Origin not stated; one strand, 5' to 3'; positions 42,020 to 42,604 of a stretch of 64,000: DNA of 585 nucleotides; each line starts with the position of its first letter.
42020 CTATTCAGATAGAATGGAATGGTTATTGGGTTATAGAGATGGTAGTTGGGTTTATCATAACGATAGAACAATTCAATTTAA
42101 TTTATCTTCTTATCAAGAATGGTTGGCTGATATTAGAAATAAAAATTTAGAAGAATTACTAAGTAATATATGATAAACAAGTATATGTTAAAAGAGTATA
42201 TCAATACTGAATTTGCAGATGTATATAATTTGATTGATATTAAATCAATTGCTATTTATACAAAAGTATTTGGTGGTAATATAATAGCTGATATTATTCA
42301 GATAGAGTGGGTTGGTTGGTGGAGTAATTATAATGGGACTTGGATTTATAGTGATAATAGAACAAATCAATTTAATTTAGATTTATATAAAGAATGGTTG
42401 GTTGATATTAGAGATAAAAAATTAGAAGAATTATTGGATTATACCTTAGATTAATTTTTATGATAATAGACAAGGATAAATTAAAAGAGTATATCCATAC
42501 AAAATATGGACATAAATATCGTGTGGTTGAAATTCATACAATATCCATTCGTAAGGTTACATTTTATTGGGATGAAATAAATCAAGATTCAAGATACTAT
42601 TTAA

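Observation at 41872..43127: Tandem array of four mosaic mini-genes with 215-nt near-perfect repeats and one frameshifted member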

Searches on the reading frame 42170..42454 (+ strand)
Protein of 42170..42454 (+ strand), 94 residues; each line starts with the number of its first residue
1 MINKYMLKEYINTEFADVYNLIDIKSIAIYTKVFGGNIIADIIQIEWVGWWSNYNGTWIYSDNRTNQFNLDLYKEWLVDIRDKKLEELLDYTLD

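Call 8: search_protein_families(library=pfam, proteins=[window:42170-42454:+], max_evalue=1)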
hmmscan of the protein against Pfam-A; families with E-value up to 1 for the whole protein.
window:42170-42454:+ (94 aa): 1 family
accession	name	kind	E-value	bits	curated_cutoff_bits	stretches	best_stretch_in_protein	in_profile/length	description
PF16110.10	DUF4828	-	0.036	15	23.3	1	53-86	1-35/79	Domain of unknown function (DUF4828)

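Call 9: search_protein_families(library=phrogs, proteins=[window:42170-42454:+], max_evalue=1)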
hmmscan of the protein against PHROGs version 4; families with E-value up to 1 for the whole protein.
window:42170-42454:+ (94 aa): 0 families

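Call 13: find_homologous_proteins(query=A1, max_evalue=0.01)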
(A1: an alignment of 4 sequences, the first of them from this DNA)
Query A1 (4 sequences) (94 aa, profile of the alignment): 24 proteins with E <= 0.01 among 3567 candidates.
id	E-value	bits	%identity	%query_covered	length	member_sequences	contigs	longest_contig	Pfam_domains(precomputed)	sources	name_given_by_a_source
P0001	9.9e-40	152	50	100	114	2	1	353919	-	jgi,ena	-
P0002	3.9e-39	151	42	97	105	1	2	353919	-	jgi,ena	-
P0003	4.5e-37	144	100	95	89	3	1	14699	-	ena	-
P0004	3.5e-36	141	42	97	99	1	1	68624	-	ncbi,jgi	jgi:hypothetical protein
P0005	2.6e-23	100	37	95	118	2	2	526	-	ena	-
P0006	3.7e-20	90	35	94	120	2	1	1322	-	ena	-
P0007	5.6e-20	89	37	94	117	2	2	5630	-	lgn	-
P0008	1.0e-18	85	60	53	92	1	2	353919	-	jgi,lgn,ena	-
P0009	1.1e-17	82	39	94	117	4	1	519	-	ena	-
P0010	1.2e-17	82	35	94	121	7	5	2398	-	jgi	-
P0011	1.4e-17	82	39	94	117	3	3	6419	-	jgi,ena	jgi:hypothetical protein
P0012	2.0e-17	81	39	94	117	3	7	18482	-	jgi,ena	jgi:hypothetical protein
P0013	2.3e-17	81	38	94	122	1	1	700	-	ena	-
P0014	4.1e-17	80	33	94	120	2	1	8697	-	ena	-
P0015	6.7e-17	79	39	94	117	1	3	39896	-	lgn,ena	-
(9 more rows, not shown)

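Call 15: find_encoding_contigs(protein=P0004, flank=10000, max_places=4)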
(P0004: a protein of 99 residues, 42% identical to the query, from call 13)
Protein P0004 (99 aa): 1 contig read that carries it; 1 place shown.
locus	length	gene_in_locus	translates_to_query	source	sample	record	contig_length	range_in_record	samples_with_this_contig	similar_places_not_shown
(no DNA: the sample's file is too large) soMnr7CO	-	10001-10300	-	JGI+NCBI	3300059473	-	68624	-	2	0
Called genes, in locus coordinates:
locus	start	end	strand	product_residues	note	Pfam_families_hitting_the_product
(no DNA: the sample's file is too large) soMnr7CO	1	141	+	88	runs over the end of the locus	-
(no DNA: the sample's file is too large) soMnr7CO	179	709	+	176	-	PF13532:2OG-FeII_Oxy_2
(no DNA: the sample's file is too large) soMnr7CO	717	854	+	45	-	-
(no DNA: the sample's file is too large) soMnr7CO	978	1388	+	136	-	-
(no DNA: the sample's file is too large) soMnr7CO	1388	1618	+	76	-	-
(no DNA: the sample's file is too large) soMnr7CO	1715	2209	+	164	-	-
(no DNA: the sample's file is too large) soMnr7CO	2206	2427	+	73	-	-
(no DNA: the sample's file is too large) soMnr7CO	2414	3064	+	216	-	PF09414:RNA_ligase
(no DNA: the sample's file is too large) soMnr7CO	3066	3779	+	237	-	PF09414:RNA_ligase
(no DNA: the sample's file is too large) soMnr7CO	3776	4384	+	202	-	-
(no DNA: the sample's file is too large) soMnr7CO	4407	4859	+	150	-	PF00583:Acetyltransf_1, PF13508:Acetyltransf_7, PF13673:Acetyltransf_10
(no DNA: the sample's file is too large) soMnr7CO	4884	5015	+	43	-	-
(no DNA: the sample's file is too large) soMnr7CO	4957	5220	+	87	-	-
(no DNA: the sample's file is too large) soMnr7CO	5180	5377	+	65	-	-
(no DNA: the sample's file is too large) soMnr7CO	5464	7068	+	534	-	-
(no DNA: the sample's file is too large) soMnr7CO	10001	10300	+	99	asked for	-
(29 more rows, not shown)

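Call 16: find_encoding_contigs(protein=P0003, flank=10000, max_places=4)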
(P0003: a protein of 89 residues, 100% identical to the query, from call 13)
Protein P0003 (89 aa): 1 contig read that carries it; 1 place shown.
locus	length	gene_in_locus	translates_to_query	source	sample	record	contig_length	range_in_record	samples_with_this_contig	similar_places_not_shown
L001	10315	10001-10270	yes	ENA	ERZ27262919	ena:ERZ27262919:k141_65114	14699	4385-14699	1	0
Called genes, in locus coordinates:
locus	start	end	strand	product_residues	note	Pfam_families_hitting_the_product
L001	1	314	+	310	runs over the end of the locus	PF01145:Band_7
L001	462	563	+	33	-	-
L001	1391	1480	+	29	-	-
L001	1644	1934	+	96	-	-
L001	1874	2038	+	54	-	-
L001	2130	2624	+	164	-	-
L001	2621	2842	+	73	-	-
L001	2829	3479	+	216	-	PF09414:RNA_ligase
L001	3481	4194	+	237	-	PF09414:RNA_ligase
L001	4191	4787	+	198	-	-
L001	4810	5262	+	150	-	PF00583:Acetyltransf_1, PF13508:Acetyltransf_7, PF13673:Acetyltransf_10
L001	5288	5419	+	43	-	-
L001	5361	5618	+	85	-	-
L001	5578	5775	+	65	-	-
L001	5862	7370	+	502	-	-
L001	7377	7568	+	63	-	-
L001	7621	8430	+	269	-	PF01541:GIY-YIG (weak)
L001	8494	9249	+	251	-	PF05066:HARE-HTH, PF10544:T5orf172 (weak), PF13455:MUG113 (weak)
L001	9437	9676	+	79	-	-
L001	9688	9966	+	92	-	-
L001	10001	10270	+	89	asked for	-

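Call 21: find_related_loci(query=A3, collection=viral_contigs, flank=6000)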
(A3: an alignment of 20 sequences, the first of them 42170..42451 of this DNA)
Query A3 (94 aa) in viral_contigs; peptide patterns used: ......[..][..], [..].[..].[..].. (x = any residue, [..] = any of these).
599 stretches matched a pattern, but none encodes a relative of the query by tblastn (E <= 1e-3).

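Call 22: find_encoding_contigs(protein=P0015, flank=10000, max_places=4)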
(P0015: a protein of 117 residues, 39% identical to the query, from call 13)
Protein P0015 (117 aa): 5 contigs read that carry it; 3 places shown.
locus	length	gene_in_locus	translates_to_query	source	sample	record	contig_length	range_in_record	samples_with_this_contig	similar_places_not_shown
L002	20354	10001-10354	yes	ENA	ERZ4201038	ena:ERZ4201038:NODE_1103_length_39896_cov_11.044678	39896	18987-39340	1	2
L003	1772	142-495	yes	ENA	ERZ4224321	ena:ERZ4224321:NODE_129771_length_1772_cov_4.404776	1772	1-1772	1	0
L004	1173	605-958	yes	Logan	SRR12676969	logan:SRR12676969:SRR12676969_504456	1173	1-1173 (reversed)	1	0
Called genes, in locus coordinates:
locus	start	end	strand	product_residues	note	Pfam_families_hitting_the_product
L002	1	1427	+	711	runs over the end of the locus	-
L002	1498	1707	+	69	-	-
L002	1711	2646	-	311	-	-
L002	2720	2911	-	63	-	-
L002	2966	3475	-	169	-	-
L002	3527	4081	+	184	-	-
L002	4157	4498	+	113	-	-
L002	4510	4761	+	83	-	-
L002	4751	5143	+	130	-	-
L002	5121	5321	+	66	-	-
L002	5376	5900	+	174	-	PF00188:CAP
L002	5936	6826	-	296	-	PF00691:OmpA (weak)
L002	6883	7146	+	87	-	-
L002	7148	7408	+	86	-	-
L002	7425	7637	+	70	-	-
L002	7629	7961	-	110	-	PF06094:GGACT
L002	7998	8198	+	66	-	-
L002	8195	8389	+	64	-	-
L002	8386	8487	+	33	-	-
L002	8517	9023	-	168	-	PF25735:Phage_L5_gp82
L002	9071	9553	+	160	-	-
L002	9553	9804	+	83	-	-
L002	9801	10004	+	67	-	-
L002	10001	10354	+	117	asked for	-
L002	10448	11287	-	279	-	-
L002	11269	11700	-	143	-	-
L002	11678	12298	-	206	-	-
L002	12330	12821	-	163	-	-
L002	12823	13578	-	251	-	-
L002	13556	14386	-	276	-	-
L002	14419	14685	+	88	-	-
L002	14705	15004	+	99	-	-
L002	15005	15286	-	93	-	-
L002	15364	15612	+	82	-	-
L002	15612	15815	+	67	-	-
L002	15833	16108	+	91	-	-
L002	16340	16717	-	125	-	-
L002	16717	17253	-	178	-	-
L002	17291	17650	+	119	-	-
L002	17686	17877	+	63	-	-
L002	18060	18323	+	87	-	-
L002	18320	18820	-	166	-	-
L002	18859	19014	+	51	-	-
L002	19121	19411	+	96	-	-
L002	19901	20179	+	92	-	-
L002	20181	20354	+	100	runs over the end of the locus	-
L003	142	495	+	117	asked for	-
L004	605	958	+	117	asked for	-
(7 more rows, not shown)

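Call 23: find_encoding_contigs(protein=P0012, flank=10000, max_places=5)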
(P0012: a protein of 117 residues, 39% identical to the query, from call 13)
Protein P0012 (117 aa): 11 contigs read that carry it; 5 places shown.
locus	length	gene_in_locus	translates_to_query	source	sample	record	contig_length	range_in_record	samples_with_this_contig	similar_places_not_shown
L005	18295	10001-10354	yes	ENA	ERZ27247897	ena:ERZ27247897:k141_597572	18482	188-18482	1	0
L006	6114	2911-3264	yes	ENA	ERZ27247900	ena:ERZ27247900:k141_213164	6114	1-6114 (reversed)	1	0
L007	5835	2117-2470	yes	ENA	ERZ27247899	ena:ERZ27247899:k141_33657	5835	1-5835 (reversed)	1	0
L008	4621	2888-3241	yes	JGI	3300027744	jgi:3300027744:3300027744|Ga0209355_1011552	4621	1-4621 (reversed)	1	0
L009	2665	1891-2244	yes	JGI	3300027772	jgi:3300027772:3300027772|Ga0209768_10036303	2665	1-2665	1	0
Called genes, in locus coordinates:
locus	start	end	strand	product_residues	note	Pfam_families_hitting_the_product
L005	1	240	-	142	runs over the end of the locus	?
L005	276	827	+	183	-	PF13640:2OG-FeII_Oxy_3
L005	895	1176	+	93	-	-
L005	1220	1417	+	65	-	-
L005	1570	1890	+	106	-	-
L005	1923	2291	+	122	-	-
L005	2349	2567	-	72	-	-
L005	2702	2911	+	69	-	-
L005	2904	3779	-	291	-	-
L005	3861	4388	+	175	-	-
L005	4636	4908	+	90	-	-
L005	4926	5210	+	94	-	-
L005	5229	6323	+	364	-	PF00535:Glycos_transf_2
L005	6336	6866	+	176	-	PF13578:Methyltransf_24 (weak)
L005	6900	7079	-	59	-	-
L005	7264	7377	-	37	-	-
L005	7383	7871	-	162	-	-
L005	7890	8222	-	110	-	PF06094:GGACT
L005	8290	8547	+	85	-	PF02699:YajC (weak)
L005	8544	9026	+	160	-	-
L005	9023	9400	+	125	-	-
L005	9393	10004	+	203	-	-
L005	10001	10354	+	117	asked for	-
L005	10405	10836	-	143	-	-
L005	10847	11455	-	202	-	-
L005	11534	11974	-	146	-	-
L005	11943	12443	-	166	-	-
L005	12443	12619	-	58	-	-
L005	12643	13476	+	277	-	-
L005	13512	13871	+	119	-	-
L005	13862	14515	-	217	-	-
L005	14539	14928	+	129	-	-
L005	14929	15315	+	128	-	-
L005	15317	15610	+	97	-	-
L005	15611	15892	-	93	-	-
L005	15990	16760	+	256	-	PF01177:Asp_Glu_race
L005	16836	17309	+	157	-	-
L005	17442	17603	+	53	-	-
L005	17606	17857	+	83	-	-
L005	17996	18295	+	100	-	?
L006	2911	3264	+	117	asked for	-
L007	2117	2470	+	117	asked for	-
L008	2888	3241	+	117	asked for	-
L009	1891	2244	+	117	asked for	-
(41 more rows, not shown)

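Call 24: predict_structure(alignment_id=A3)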
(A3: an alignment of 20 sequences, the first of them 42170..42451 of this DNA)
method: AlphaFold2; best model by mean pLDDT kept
length: 94 residues; sequences in the alignment: 20
mean_pLDDT: 90.4   pTM: 0.78
mean pLDDT of the five models: 90.4, 90.1, 85.0, 82.7, 52.0
residues with pLDDT >= 90: 68; 70-90: 22; 50-70: 4; < 50: 0
segments of 3 or more residues with pLDDT < 50: none
pLDDT, mean of each block of 10 residues (from residue 1): 93 95 96 79 96 90 94 95 87 59
secondary structure, 60 per line:
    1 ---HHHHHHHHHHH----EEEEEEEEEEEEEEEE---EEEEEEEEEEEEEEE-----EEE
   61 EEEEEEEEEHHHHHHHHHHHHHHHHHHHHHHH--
elements in order: H4-14 E19-34 E38-52 E58-69 H70-92

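Call 25: search_protein_representatives(alignment_id=A3)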
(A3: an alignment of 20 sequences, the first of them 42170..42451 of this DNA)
Query: 20 sequences, 122 profile positions. Proteins with E-value up to 0.001 (for the whole library): 33; up to 1e-10: 20; up to 1e-30: 5. The best 33 are listed.
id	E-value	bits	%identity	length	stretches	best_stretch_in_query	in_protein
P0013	3.8e-55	201.5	-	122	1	1-121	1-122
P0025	1.6e-33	131.7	-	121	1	2-121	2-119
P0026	8.5e-33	129.3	-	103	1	37-121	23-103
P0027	7.0e-32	126.4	-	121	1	1-120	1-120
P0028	6.9e-31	123.2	-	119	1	1-119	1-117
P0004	1.2e-29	119.2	-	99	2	59-122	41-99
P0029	1.4e-27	112.5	-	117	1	1-119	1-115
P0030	7.1e-26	107.0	-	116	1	1-120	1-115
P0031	2.8e-25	105.1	-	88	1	1-89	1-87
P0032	3.2e-24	101.7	-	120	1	1-121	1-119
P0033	2.2e-23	98.9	-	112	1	3-120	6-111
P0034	4.7e-23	97.9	-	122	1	2-118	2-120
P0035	9.7e-21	90.4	-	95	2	57-121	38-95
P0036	1.1e-20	90.2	-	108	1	2-120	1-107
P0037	6.1e-20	87.8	-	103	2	1-67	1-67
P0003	6.4e-17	78.1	-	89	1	7-122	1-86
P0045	1.2e-09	54.5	-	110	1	3-107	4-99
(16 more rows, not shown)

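Call 30: fold_search(model_id=the predicted structure, library=viral)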
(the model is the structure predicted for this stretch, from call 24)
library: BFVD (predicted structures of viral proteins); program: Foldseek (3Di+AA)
matches with E <= 10: 1150; with E <= 0.001: 0
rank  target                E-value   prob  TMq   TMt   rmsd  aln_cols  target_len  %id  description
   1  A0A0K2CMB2            1.8e-02  0.97  0.38  0.32   6.5        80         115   12  Uncharacterized protein [Mycobacterium phage Chadwick]
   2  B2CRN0                2.3e-02  0.80  0.28  0.28  11.3        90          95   13  Uncharacterized protein [Betalipothrixvirus uzonense]
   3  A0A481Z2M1            2.6e-02  0.75  0.23  0.24  13.2        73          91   18  Uncharacterized protein [Pithovirus LCPAC001]
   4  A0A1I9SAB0            4.7e-02  0.96  0.41  0.47   6.2        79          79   14  Uncharacterized protein [Rhodococcus phage Weasels2]
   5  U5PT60                5.0e-02  0.93  0.29  0.13   9.4        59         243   19  Uncharacterized protein [Clavibacter phage CN1A]
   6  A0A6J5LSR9            5.3e-02  0.69  0.23  0.23  11.7        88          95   16  Uncharacterized protein [uncultured Caudovirales phage]
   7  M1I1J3                6.0e-02  0.69  0.30  0.18  13.1        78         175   12  (no name in the UniProt tables at hand)
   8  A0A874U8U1            6.3e-02  0.85  0.32  0.41   6.3        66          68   17  (no name in the UniProt tables at hand)
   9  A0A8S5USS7            8.6e-02  0.54  0.31  0.23  15.3       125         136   10  Uncharacterized protein [Myoviridae sp. ctijX18]
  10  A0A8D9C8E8            8.6e-02  0.44  0.23  0.27  13.6        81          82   14  Uncharacterized protein [uncultured marine phage]
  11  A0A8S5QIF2            9.1e-02  0.87  0.34  0.21   5.0        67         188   15  Antitoxin [Siphoviridae sp. cteHV32]
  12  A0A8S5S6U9            9.1e-02  0.69  0.31  0.30   8.4        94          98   14  Uncharacterized protein [Siphoviridae sp. ctqwY3]
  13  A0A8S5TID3            9.7e-02  0.75  0.35  0.29  13.8        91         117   10  Uncharacterized protein [Myoviridae sp. ctMnh10]
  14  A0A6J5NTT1            1.0e-01  0.69  0.27  0.26   9.6        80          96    9  Uncharacterized protein [uncultured Caudovirales phage]
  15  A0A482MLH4            1.2e-01  0.75  0.36  0.25  11.4       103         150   13  Uncharacterized protein [Burkholderia phage BcepSauron]
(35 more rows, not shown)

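Call 33: find_encoding_contigs(protein=P0002, flank=3000, max_places=6)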
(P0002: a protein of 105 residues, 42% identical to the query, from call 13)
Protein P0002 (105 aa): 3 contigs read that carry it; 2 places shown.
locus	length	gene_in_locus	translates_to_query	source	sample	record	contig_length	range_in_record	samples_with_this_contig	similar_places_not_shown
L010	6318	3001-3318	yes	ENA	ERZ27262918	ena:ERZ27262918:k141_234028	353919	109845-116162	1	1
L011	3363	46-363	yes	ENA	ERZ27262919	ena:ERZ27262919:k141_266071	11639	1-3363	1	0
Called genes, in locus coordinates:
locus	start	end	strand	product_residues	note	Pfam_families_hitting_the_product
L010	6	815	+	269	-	PF01541:GIY-YIG (weak)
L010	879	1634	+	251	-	PF05066:HARE-HTH, PF10544:T5orf172 (weak), PF13455:MUG113 (weak)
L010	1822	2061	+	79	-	-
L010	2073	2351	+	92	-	-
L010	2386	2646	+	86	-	-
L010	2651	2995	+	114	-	-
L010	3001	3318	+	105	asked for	-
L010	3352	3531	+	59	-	-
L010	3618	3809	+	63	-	-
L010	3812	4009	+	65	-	-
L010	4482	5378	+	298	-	-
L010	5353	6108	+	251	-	-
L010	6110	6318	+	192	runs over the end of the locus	PF01583:APS_kinase, PF13238:AAA_18 (weak), PF13671:AAA_33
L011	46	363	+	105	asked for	-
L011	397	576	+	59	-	-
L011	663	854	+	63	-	-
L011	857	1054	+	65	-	-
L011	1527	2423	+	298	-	-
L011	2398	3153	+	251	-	-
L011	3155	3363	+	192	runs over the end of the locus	PF01583:APS_kinase, PF13238:AAA_18 (weak), PF13671:AAA_33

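Call 36: find_related_loci(query=A3, collection=metagenome_contigs, flank=6000)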
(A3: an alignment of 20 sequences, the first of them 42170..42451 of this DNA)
Query A3 (94 aa) in metagenome_contigs; peptide patterns used: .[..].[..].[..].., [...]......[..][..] (x = any residue, [..] = any of these).
600 stretches matched a pattern (row limit reached: there are more); 2 encode a relative of the query (tblastn E <= 1e-3); 2 distinct loci.
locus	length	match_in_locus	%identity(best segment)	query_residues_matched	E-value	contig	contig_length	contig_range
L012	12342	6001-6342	39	1-88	1e-16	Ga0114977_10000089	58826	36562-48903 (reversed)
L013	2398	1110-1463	35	1-88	5e-15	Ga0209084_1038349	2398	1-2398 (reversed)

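Call 39: list_cluster_members(proteins=[P0001, P0002, P0003, P0004, P0008])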
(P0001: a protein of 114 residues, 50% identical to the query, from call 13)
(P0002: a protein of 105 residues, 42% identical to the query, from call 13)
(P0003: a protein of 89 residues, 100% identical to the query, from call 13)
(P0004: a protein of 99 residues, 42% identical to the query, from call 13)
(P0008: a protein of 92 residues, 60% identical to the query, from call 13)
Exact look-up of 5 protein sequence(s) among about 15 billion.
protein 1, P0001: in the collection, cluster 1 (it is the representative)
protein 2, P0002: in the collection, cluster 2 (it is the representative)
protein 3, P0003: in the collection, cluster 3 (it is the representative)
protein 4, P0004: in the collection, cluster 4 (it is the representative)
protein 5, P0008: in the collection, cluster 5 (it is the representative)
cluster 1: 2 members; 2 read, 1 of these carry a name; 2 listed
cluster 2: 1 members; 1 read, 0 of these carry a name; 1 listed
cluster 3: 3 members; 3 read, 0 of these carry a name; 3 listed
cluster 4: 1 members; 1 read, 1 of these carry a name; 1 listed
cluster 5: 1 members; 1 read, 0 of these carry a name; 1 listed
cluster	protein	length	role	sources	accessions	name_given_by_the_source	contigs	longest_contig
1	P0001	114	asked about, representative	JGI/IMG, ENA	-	-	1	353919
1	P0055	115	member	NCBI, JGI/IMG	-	hypothetical protein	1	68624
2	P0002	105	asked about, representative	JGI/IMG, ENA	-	-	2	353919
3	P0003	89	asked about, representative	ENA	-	-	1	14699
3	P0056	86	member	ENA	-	-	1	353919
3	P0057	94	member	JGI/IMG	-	-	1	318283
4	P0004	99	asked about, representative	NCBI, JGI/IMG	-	hypothetical protein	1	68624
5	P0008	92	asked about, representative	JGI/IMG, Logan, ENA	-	-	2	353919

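Call 41: find_encoding_contigs(protein=P0057, flank=4000, max_places=5)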
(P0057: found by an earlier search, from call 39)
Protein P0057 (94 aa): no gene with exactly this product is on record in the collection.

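Call 42: find_encoding_contigs(protein=P0055, flank=4000, max_places=5)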
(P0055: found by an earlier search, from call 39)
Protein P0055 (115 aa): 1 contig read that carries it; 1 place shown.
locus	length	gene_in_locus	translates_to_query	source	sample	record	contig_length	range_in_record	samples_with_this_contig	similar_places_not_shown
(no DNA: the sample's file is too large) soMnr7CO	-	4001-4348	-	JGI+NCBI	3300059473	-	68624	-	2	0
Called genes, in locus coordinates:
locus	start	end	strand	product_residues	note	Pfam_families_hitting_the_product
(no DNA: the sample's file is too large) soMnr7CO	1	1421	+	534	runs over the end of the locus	-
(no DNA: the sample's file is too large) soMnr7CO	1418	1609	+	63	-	-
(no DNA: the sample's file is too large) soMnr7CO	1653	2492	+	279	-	PF01541:GIY-YIG (weak), PF02796:HTH_7 (faint)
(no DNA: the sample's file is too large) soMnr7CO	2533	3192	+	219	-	-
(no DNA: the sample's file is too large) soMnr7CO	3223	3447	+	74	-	-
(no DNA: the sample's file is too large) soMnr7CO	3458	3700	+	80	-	-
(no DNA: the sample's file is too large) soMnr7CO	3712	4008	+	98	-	-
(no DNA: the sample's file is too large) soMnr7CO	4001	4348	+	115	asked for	-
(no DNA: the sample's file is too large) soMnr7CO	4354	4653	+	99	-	-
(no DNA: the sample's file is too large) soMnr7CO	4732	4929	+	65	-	-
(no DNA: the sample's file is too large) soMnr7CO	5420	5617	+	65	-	-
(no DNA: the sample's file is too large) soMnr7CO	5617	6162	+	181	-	-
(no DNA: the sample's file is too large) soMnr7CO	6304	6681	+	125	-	-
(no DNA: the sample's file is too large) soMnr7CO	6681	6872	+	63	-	-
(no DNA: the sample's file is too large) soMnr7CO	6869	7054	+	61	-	-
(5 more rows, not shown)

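Call 43: find_related_loci(query=A3, collection=genome_contigs, flank=8000)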
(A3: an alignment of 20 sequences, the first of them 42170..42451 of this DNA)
Query A3 (94 aa) in genome_contigs; peptide patterns used: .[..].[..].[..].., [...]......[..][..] (x = any residue, [..] = any of these).
600 stretches matched a pattern, but none encodes a relative of the query by tblastn (E <= 1e-3).
